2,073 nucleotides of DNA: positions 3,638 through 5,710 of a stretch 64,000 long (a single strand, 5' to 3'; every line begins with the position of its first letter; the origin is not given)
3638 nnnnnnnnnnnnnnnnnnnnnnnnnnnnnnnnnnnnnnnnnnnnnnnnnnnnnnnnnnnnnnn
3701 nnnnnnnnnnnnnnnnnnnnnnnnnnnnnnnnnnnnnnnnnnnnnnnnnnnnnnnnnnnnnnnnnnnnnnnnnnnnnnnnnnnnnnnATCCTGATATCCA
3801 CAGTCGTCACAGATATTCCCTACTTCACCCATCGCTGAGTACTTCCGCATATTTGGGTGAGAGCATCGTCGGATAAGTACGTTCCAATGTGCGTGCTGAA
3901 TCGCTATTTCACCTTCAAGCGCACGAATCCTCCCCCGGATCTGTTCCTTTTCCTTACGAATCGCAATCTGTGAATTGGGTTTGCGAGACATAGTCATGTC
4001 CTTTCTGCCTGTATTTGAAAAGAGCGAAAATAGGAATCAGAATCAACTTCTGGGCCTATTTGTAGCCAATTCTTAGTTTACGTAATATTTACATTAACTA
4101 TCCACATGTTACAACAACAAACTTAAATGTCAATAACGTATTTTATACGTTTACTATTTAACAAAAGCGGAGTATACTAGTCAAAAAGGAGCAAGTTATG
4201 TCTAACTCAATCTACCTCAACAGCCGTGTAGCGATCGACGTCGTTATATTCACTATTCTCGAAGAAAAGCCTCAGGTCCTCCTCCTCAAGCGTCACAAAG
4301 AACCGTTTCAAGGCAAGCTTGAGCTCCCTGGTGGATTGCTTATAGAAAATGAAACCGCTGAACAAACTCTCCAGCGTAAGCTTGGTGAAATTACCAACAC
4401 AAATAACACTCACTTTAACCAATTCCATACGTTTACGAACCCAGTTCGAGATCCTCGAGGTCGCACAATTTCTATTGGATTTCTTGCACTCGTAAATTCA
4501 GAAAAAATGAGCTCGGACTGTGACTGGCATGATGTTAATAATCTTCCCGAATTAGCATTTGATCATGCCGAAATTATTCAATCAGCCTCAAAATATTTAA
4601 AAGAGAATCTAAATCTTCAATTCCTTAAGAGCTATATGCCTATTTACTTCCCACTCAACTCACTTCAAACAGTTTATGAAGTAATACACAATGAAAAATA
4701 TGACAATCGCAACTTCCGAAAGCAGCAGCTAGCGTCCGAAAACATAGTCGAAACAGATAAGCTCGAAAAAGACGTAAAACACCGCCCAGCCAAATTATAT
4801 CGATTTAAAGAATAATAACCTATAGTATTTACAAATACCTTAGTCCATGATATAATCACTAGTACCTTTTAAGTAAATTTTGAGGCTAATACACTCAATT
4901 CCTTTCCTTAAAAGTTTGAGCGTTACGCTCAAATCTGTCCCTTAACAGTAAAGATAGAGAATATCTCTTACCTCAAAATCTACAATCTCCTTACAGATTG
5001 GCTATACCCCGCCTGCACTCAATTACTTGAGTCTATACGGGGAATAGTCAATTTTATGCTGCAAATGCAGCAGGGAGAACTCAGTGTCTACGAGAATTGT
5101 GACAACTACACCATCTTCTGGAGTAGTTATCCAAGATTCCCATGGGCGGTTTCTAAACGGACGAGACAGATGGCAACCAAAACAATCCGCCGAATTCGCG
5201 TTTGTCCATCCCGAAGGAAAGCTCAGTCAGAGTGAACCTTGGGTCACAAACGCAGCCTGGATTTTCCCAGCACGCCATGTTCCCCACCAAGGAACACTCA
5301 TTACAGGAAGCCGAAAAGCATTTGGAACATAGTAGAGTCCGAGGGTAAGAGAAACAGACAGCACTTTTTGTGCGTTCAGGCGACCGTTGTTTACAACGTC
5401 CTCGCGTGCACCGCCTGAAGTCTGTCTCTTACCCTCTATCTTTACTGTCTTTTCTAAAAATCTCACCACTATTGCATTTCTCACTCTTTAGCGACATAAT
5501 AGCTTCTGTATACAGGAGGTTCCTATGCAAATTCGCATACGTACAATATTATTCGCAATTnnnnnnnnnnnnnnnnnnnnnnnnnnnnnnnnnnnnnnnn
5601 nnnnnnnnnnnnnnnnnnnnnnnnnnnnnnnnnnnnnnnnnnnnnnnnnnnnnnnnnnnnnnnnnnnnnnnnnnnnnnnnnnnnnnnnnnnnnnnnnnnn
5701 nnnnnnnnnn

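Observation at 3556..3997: Tandem overlapping coiled-coil zinc-ribbon miniproteins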

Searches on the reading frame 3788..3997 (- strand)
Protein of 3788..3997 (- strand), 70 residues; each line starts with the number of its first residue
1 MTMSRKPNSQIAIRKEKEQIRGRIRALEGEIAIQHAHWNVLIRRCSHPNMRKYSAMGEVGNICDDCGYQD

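Call 3: search_protein_families(library=pfam, proteins=[window:3788-3997:-], max_evalue=10)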
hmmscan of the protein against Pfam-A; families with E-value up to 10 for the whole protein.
seq(70 aa): 2 families
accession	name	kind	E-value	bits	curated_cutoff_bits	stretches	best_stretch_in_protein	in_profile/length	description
PF24852.1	DUF7726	-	0.13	12.8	26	1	13-53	3-42/73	Domain of unknown function (DUF7726)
PF11582.13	DUF3240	-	0.21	12.1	21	1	9-48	43-82/102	Protein of unknown function (DUF3240)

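Call 4: search_protein_families(library=phrogs, proteins=[window:3788-3997:-], max_evalue=10)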
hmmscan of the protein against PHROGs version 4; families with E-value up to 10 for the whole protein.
seq(70 aa): 8 families
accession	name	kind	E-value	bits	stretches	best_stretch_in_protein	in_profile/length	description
phrog_24050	-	unknown function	0.039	15.3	1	9-50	8-49/125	-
phrog_3377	-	DNA, RNA and nucleotide metabolism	0.17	12.7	1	36-60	16-40/196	HNH endonuclease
phrog_10739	-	tail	0.2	13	1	15-58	48-90/125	tail length tape measure protein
phrog_37320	-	unknown function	0.22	12.7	1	25-65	8-44/136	-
phrog_8790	-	DNA, RNA and nucleotide metabolism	0.23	12.4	1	35-64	26-55/241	restriction endonuclease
phrog_28053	-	unknown function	0.31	12.3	1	15-47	23-55/90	-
phrog_2945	-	unknown function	0.31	11.9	1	51-70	23-42/68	-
phrog_2091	-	unknown function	0.32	11.6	1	8-46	110-148/183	-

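Call 6: search_protein_families(library=ncbifam, proteins=[window:3788-3997:-], max_evalue=10)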
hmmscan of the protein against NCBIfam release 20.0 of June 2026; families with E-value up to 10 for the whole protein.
seq(70 aa): 1 family
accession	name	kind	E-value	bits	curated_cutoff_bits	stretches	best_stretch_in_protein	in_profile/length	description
NF004716.0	PRK06060.1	equivalog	0.15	10.1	1228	1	14-49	658-693/705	p-hydroxybenzoic acid--AMP ligase FadD22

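Call 7: search_protein_families(library=padloc, proteins=[window:3788-3997:-], max_evalue=10)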
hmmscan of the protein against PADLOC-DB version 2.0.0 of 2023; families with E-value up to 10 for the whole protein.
seq(70 aa): 0 families

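Call 9: find_homologous_proteins(query=window:3788-3997:-, max_evalue=0.01)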
Query seq(70 aa) (70 aa): 1 proteins with E <= 0.01 among 1 candidates.
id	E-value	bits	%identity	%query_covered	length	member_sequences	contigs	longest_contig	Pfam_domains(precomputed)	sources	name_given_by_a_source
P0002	7.4e-40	151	100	97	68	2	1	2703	-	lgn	-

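Call 93: search_dna_similar(query=window:3788-3991:-, collection=phages, mode=protein, max_evalue=0.01, max_rows=20)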
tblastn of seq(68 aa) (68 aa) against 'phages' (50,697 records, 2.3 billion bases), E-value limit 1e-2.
No match.

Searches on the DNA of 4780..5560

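Call 95: search_rna_families(source=window, start=4780, end=5560, threshold=evalue, max_evalue=1)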
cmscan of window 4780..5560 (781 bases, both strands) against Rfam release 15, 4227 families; matches with E-value up to 1: 0.
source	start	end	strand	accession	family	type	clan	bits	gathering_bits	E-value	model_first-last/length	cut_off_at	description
